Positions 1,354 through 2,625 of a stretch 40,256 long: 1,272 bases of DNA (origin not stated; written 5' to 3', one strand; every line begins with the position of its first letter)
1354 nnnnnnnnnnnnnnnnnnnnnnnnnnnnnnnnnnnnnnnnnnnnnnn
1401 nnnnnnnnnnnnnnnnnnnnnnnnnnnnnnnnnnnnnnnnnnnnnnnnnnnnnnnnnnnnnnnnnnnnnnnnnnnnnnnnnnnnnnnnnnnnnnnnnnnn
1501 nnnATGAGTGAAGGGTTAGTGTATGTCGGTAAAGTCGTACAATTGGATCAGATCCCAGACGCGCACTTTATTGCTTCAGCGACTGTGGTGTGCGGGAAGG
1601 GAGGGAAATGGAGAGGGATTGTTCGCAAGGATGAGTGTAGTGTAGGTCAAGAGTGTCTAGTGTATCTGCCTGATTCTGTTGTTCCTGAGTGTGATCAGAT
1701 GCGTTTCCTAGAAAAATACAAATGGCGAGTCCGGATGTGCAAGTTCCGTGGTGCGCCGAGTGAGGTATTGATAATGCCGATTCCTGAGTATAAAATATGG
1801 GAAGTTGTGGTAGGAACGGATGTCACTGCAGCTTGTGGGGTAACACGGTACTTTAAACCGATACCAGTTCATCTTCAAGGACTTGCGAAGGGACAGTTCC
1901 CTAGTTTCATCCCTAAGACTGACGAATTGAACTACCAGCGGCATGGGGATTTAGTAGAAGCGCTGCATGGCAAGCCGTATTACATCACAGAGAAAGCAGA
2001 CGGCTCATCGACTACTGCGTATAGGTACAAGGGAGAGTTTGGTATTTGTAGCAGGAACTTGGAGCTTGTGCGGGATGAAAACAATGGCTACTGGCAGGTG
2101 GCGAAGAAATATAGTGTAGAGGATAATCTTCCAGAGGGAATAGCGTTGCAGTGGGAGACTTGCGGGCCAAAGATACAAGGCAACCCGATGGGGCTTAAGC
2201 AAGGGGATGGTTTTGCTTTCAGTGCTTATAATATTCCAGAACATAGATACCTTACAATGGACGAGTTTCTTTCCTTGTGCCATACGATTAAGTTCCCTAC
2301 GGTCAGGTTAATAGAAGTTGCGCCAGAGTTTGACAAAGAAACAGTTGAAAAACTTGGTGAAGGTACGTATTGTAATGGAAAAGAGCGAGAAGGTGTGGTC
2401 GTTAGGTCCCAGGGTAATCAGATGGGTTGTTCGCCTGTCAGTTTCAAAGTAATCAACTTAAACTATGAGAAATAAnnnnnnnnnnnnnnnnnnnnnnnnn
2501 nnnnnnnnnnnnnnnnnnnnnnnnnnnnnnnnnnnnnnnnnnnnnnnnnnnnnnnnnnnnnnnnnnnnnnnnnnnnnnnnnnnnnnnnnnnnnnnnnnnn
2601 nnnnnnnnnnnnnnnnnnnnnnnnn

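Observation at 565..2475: Metallophosphoesterase + Rnl5-type RNA ligase cassette: candidate RNA-repair or immune-signal-degrading counter-defence module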

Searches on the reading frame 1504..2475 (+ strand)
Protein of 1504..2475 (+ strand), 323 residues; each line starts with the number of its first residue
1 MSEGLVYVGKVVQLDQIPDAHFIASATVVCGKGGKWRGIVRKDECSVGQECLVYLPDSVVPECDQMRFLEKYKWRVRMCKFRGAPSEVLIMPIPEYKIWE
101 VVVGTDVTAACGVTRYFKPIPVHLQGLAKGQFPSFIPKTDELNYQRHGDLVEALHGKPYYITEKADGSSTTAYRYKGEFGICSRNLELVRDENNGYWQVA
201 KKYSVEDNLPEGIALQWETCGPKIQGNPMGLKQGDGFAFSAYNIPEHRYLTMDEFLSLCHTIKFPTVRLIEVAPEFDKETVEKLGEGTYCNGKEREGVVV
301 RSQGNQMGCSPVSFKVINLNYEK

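Call 3: search_protein_families(library=pfam, proteins=[window:1504-2475:+], max_evalue=0.1)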
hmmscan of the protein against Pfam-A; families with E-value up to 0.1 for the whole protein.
window:1504-2475:+ (323 aa): 3 families
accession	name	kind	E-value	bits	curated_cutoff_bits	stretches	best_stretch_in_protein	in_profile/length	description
PF09414.15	RNA_ligase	-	4.1e-21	76.3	27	1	158-317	2-171/171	RNA ligase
PF21189.3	PHA02142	-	4.4e-07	30.7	27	1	5-93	1-92/92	PHA02142 OB-fold domain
PF09511.15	RNA_lig_T4_1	-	0.0023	18.2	28.3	0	151-202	38-90/227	RNA ligase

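Call 4: search_protein_families(library=phrogs, proteins=[window:1504-2475:+], max_evalue=0.01)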
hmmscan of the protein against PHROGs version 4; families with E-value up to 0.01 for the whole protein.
window:1504-2475:+ (323 aa): 2 families
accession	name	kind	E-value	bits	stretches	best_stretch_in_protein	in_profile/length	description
phrog_968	-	DNA, RNA and nucleotide metabolism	2.1e-40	139.9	1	5-321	10-388/398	RNA ligase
phrog_548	-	DNA, RNA and nucleotide metabolism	7.6e-08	32.9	1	154-303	28-213/341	RNA ligase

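Call 5: search_solved_structures(query=window:1504-2475:+, max_evalue=1, show_alignments=2)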
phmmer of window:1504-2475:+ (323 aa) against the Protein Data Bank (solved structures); distinct sequences matched with E-value up to 1: 10.
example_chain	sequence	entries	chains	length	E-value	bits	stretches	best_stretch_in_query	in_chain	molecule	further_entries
5cot_A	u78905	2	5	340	1e-31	113.3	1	27-302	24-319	Naegleria gruberi RNA ligase | RNA ligase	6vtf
6vt3_A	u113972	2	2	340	1e-31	113.2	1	27-302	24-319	RNA Ligase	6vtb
6vt4_A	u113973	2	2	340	1.9e-31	112.3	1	27-302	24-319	RNA Ligase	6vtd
6vt5_A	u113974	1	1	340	2.4e-31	112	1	27-302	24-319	RNA Ligase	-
6vt8_A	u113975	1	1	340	3e-31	111.7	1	27-263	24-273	RNA Ligase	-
6vt0_A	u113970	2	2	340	7e-31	110.5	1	27-302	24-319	RNA Ligase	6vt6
6vt9_A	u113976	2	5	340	7e-31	110.5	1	27-302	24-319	RNA ligase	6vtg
5cou_A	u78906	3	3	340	7e-31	110.5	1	27-302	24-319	Naegleria gruberi RNA ligase | RNA ligase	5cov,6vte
6vt1_A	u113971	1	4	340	1.3e-30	109.6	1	27-302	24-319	RNA Ligase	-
3qwu_A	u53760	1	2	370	0.63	12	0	157-303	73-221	DNA ligase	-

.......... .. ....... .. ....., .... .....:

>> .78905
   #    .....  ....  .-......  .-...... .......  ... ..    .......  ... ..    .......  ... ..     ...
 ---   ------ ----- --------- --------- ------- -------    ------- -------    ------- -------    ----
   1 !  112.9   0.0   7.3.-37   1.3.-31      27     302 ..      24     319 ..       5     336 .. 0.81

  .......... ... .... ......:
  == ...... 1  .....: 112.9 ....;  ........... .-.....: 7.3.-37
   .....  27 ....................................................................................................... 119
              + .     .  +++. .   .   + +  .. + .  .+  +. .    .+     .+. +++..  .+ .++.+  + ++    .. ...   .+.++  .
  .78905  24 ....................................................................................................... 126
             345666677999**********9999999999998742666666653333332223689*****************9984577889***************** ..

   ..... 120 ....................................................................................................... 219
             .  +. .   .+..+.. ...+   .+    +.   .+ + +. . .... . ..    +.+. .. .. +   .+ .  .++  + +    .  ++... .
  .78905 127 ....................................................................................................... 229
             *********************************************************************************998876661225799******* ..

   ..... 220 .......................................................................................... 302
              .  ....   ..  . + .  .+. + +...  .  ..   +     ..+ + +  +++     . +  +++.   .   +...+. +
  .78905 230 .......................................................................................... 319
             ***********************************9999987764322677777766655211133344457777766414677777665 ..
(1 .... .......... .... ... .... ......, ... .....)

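Call 9: search_dna_similar(query=window:1504-2475:+, collection=phages, mode=protein, max_rows=40)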
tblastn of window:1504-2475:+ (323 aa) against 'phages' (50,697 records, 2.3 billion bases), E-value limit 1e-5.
Records with a match: 304; places in all: 304; records where one place covers at least 80% of the query: 244.
Best place of each record, by identity: <60% 304.
By first word of the organism name: Pseudomonas 200; Aeromonas 44; Erwinia 9; Sinorhizobium 7; uncultured 4; Burkholderia 4; Salmonella 4; Xanthomonas 3; Klebsiella 3; Arthrobacter 3; and 15 more.
By host as written in the record: Pseudomonas aeruginosa 71; Pseudomonas aeruginosa PAO1 26; - 15; Pseudomonas aeruginosa PAK 14; Aeromonas salmonicida 13; Aeromonas hydrophila BIOTECH 10089 11; Pseudomonas sp. 8; Pseudomonas syringae pv. porri LMG 28495 8; and 83 more.
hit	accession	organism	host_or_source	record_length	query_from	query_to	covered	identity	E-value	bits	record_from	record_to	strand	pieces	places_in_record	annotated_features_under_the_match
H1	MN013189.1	Microcystis phage Mic1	Cyanobacteria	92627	1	321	99%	33.0%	4e-40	155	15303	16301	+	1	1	RNA ligase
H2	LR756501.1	uncultured phage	metagenomic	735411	5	301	92%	34.1%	1e-43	165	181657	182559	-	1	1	record has no annotation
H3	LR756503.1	uncultured phage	metagenomic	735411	5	301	92%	34.1%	1e-43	165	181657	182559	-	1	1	record has no annotation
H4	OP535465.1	Synechococcus phage S-CREM1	Synechococcus sp. CB0101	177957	5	321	98%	31.8%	9e-35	139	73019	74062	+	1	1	RNA ligase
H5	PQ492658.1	Limnohabitans phage DC31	Limnohabitans sp. DCL3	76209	5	318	97%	31.7%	7e-36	143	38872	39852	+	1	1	hypothetical protein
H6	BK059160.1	Altiarchaeum virus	-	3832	1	318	98%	30.6%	3e-42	161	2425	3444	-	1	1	RNA ligase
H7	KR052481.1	Sinorhizobium phage phiM19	Sinorhizobium meliloti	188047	11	318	95%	31.3%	3e-39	152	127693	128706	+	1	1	2'-5' RNA ligase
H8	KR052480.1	Sinorhizobium phage phiM7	Sinorhizobium meliloti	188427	11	318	95%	31.3%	3e-39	152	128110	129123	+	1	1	RNA ligase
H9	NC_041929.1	Sinorhizobium phage phiM7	Sinorhizobium meliloti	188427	11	318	95%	31.3%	3e-39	152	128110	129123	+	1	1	RNA ligase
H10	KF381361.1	Sinorhizobium phage phiM12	Sinorhizobium meliloti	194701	11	318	95%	31.3%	3e-39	152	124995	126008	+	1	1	putative RNA ligase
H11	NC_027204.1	Sinorhizobium phage phiM12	Sinorhizobium meliloti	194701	11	318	95%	31.3%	3e-39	152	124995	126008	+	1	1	RNA ligase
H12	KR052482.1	Sinorhizobium phage phiN3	Sinorhizobium meliloti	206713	11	318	95%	31.3%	3e-39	152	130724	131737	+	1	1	RNA ligase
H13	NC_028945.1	Sinorhizobium phage phiN3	Sinorhizobium meliloti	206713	11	318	95%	31.3%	3e-39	152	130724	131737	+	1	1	RNA ligase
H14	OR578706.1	Microcoleus phage My-WqHQDG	river water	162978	5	321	98%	30.1%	1e-30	128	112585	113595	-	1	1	RNA ligase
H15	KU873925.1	Pseudomonas phage pf16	Pseudomonas putida PpG1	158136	8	321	97%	29.9%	1e-25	113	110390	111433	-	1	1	hypothetical protein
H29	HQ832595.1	Pseudomonas phage PaP1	Pseudomonas aeruginosa PA1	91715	8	321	97%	29.1%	3e-25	112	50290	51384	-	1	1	RNA ligase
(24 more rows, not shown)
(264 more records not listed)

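Call 11: find_encoding_contigs(protein=window:1504-2475:+, flank=10000, max_places=10)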
Protein window:1504-2475:+ (323 aa): 2 contigs read that carry it; 2 places shown.
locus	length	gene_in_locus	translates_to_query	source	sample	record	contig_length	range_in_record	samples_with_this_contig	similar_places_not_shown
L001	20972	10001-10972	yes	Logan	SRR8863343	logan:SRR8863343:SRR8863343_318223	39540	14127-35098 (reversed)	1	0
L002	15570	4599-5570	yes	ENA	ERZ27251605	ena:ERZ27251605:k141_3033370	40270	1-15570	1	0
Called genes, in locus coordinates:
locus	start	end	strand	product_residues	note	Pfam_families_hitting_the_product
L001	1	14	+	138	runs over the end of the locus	-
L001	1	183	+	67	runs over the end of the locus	-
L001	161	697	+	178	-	-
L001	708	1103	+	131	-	PF05866:RusA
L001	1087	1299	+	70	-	-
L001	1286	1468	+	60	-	-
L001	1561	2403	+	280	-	-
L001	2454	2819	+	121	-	-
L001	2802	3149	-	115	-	-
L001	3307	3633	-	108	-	-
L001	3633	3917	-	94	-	PF10805:DUF2730 (weak)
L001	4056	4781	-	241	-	-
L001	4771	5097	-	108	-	PF13936:HTH_38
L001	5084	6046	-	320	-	PF02899:Phage_int_SAM_1, PF00589:Phage_integrase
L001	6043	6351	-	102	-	-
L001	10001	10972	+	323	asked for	PF21189:PHA02142 (weak), PF09414:RNA_ligase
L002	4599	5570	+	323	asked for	PF21189:PHA02142 (weak), PF09414:RNA_ligase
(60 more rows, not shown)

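Call 12: find_related_loci(query=window:1504-2472:+, collection=viral_contigs, flank=6000)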
Query window:1504-2472:+ (323 aa) in viral_contigs; peptide patterns used: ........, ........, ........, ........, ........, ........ (x = any residue, [..] = any of these).
40 stretches matched a pattern; 39 encode a relative of the query (tblastn E <= 1e-3); 39 distinct loci.
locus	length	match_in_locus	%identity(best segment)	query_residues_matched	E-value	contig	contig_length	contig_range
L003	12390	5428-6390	81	3-323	0e+0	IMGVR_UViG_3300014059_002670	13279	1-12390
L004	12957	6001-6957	70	1-323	2e-157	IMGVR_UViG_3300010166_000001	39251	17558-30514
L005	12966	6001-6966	71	4-323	3e-157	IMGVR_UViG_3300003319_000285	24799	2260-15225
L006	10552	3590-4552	66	2-323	4e-142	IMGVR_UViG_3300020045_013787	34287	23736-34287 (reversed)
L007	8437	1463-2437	64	1-323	1e-140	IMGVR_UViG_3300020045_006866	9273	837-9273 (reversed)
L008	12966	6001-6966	65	1-323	2e-139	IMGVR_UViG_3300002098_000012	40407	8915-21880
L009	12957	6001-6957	65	2-323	7e-139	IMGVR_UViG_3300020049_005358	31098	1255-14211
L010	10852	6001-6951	64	1-322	6e-137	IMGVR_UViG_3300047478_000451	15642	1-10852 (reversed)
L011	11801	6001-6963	65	2-323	4e-136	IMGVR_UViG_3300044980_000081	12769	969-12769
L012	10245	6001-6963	63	1-323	4e-136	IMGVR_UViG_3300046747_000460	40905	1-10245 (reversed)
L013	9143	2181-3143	65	2-323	4e-136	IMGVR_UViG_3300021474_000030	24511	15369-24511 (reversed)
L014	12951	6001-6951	68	1-322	1e-135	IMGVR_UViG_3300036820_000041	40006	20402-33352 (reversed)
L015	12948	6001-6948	63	5-322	2e-135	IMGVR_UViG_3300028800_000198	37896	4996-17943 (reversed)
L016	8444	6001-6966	64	2-323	2e-135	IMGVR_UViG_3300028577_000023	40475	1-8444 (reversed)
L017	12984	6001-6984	63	3-323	2e-135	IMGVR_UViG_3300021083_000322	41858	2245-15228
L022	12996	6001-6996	58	1-323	3e-128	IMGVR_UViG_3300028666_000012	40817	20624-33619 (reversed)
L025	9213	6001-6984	59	3-323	1e-125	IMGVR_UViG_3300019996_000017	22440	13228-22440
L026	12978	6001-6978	59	1-323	3e-124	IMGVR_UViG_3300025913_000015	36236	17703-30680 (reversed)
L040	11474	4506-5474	62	4-323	4e-133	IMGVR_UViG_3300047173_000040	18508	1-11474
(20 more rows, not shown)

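Call 17: search_protein_families(library=pfam, proteins=[L008:4644-5807:+, L004:6962-7213:+, L006:4552-4905:+, L006:5119-5568:+, L003:2665-3087:+, L008:3556-4044:+, L008:7492-8163:+, L006:5563-6195:-, L022:7295-8002:+], max_evalue=0.01)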
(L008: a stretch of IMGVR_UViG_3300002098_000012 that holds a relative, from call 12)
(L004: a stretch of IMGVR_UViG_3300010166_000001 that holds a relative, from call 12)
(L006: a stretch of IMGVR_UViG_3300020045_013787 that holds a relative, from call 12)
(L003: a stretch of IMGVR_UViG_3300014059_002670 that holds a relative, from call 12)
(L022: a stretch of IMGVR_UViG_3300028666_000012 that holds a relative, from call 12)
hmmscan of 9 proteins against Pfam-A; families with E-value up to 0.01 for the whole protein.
L008:4644-5807:+ (387 aa): 1 family
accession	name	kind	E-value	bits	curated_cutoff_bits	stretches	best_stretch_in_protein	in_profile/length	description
PF01139.22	RtcB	-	2.1e-65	222.1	27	2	124-375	140-424/426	tRNA-splicing ligase RtcB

L004:6962-7213:+ (83 aa): 1 family
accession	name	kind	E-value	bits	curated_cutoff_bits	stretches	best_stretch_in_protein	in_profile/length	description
PF00166.26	Cpn10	-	3.8e-13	49.7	21.1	1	2-82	2-93/93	Chaperonin 10 Kd subunit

L006:4552-4905:+ (117 aa): 0 families

L006:5119-5568:+ (149 aa): 1 family
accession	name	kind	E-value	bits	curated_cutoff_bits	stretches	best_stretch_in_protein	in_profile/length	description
PF16190.11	E1_FCCH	-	0.0083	16.6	29.5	0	53-125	9-67/70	Ubiquitin-activating enzyme E1 FCCH domain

L003:2665-3087:+ (140 aa): 0 families

L008:3556-4044:+ (162 aa): 0 families

L008:7492-8163:+ (223 aa): 2 families
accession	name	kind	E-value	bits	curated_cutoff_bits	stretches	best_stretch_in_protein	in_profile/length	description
PF00149.33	Metallophos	-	1.5e-13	52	21.5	1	1-176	1-190/191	Calcineurin-like phosphoesterase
PF12850.12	Metallophos_2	-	0.00011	22.7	27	1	1-180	1-122/154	Calcineurin-like phosphoesterase superfamily domain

L006:5563-6195:- (210 aa): 2 families
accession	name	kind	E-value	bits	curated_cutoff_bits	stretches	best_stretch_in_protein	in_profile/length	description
PF00149.33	Metallophos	-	2.1e-11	45.1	21.5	1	9-173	9-190/191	Calcineurin-like phosphoesterase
PF12850.12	Metallophos_2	-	9.2e-05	22.9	27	1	1-174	1-119/154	Calcineurin-like phosphoesterase superfamily domain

L022:7295-8002:+ (235 aa): 2 families
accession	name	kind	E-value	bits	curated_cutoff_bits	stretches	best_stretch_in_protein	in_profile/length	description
PF00149.33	Metallophos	-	1.9e-11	45.2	21.5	1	12-201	14-190/191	Calcineurin-like phosphoesterase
PF14582.11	Metallophos_3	-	0.00011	22.1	28.2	1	157-207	177-227/259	Metallophosphoesterase, calcineurin superfamily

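Call 25: get_annotated_region(hit=H29, flank=5000)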
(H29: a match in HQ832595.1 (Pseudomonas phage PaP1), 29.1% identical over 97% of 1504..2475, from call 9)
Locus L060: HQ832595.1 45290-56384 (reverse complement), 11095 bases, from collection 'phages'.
description: Pseudomonas phage PaP1, complete genome.
organism: Pseudomonas phage PaP1 (NCBI taxid 685892)
taxonomy: Viruses; Duplodnaviria; Heunggongvirae; Uroviricota; Caudoviricetes; Pakpunavirus; Pakpunavirus PaP1
host: Pseudomonas aeruginosa PA1; source: hospital sewage; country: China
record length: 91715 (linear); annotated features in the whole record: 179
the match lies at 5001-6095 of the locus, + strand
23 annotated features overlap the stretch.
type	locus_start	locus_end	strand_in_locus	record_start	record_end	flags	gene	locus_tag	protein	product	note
CDS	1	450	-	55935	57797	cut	-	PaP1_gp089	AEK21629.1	primase/helicase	-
CDS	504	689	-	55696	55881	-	-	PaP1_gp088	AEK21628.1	hypothetical protein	-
CDS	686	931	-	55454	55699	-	-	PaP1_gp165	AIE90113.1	hypothetical protein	-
CDS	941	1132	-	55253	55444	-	-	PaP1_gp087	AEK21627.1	hypothetical protein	-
CDS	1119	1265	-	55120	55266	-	-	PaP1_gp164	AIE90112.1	hypothetical protein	-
CDS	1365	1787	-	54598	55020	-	-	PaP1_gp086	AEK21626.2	hypothetical protein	-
CDS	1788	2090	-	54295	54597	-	-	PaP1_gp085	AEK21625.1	hypothetical protein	-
CDS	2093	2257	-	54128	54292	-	-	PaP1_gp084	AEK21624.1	hypothetical protein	-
CDS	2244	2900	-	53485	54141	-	-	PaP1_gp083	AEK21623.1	hypothetical protein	-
CDS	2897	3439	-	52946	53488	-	-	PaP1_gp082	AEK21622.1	hypothetical protein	-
CDS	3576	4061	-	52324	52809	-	-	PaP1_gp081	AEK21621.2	hypothetical protein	-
CDS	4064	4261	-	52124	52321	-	-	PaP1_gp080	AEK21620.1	hypothetical protein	-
CDS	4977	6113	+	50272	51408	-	-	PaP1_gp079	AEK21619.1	RNA ligase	DRB0094 family protein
CDS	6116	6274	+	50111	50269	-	-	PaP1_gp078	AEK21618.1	hypothetical protein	-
CDS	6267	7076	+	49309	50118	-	-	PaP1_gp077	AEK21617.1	hypothetical protein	-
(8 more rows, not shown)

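Call 26: get_annotated_region(hit=H1, flank=5000)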
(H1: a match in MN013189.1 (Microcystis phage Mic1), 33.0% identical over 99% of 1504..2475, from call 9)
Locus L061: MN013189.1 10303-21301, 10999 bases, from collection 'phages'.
description: Microcystis phage Mic1, complete genome.
organism: Microcystis phage Mic1 (NCBI taxid 2587456)
taxonomy: Viruses; Duplodnaviria; Heunggongvirae; Uroviricota; Caudoviricetes
host: Cyanobacteria; source: Water samples; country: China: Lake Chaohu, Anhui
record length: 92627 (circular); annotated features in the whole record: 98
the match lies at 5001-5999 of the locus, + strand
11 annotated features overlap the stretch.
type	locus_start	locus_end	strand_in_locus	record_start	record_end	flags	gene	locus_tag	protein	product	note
CDS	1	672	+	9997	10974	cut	-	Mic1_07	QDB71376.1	hypothetical protein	-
CDS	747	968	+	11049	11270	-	-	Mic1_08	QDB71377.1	hypothetical protein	-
CDS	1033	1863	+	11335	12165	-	-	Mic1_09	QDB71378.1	DUF3380 domain-containing protein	-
CDS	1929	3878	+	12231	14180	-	-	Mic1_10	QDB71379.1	DNA primase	Primase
CDS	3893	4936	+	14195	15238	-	-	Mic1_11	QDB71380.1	hypothetical protein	-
CDS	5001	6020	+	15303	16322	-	-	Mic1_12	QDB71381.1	RNA ligase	-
CDS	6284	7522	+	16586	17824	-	-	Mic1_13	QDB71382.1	ATP-binding protein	-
CDS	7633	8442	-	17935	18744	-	-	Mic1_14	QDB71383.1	DNA adenine methylase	-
CDS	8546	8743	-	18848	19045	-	-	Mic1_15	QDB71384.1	hypothetical protein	-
CDS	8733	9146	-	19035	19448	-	-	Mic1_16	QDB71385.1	receptor-binding protein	-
CDS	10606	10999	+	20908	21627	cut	-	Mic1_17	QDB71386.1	antirepressor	Prophage antirepressor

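Call 27: get_annotated_region(hit=H5, flank=5000)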
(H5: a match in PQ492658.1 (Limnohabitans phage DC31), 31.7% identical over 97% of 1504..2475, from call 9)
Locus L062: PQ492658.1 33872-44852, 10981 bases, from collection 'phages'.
description: Limnohabitans phage DC31, complete genome.
organism: Limnohabitans phage DC31 (NCBI taxid 2883572)
taxonomy: Viruses; Duplodnaviria; Heunggongvirae; Uroviricota; Caudoviricetes; Pakpunavirus
host: Limnohabitans sp. DCL3; source: freshwater; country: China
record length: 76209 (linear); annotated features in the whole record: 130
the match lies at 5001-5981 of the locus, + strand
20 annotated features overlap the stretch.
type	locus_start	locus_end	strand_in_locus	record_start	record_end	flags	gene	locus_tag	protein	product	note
CDS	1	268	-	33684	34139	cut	-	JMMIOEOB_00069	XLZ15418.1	deoxycytidylate deaminase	CD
CDS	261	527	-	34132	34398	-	-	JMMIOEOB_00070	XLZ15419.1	hypothetical protein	-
CDS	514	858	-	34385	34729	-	-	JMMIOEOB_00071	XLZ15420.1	hypothetical protein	-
CDS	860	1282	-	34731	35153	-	-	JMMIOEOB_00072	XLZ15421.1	hypothetical protein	-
CDS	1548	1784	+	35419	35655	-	-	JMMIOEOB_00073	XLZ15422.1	hypothetical protein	-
CDS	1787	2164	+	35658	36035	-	-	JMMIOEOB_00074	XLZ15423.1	hypothetical protein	-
CDS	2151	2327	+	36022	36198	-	-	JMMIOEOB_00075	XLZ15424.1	hypothetical protein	-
CDS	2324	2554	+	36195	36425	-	-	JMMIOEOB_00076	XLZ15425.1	hypothetical protein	-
CDS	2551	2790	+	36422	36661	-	-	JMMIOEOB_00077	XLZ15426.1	hypothetical protein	-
CDS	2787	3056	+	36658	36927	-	-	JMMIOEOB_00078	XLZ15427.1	hypothetical protein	-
CDS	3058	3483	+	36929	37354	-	-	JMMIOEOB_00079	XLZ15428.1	hypothetical protein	-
CDS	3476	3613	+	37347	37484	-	-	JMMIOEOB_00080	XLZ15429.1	hypothetical protein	-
CDS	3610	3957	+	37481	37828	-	-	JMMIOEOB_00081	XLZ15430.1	hypothetical protein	-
CDS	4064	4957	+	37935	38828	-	-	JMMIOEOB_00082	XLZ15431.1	hypothetical protein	-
CDS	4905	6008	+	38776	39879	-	-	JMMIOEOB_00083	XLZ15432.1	hypothetical protein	-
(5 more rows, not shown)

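Call 28: search_protein_families(library=pfam, proteins=[L060:6267-7076:+, L061:3893-4936:+, L061:6284-7522:+, L062:4064-4957:+, L060:7078-7398:+, L060:7410-7721:+], max_evalue=0.01)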
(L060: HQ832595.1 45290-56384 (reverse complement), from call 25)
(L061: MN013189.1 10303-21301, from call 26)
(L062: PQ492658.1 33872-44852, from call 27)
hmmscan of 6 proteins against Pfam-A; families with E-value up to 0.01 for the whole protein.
L060:6267-7076:+ (269 aa): 0 families

L061:3893-4936:+ (347 aa): 0 families

L061:6284-7522:+ (412 aa): 3 families
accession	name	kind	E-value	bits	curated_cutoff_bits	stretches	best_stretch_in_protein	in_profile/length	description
PF13175.12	AAA_15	-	6.3e-14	52.8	32.1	2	265-318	322-374/374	AAA ATPase domain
PF13304.12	AAA_21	-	2.4e-08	34.9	27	1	276-319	263-304/304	AAA domain, putative AbiEii toxin, Type IV TA system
PF14035.11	YlzJ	-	0.0026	18.4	27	0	100-124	23-47/65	YlzJ-like protein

L062:4064-4957:+ (297 aa): 2 families
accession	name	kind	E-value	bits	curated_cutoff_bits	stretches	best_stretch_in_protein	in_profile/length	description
PF14743.12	DNA_ligase_OB_2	-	6.6e-11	42.5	28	1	228-292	8-66/66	DNA ligase OB-like domain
PF01068.26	DNA_ligase_A_M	-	4.4e-10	40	26.2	1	125-176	147-198/204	ATP dependent DNA ligase domain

L060:7078-7398:+ (106 aa): 0 families

L060:7410-7721:+ (103 aa): 0 families

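Call 32: find_related_loci(query=window:1504-2472:+, collection=genome_contigs, flank=8000)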
Query window:1504-2472:+ (323 aa) in genome_contigs; peptide patterns used: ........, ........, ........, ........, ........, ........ (x = any residue, [..] = any of these).
46 stretches matched a pattern; 1 encode a relative of the query (tblastn E <= 1e-3); 1 distinct loci.
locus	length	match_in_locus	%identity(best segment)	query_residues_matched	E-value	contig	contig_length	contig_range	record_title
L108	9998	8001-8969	54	4-323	5e-111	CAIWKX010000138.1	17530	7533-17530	MAG: uncultured Bacteroidetes bacterium isolate C24_bin-1519 genome assembly, contig: bin-1519:138/295, whole genome sho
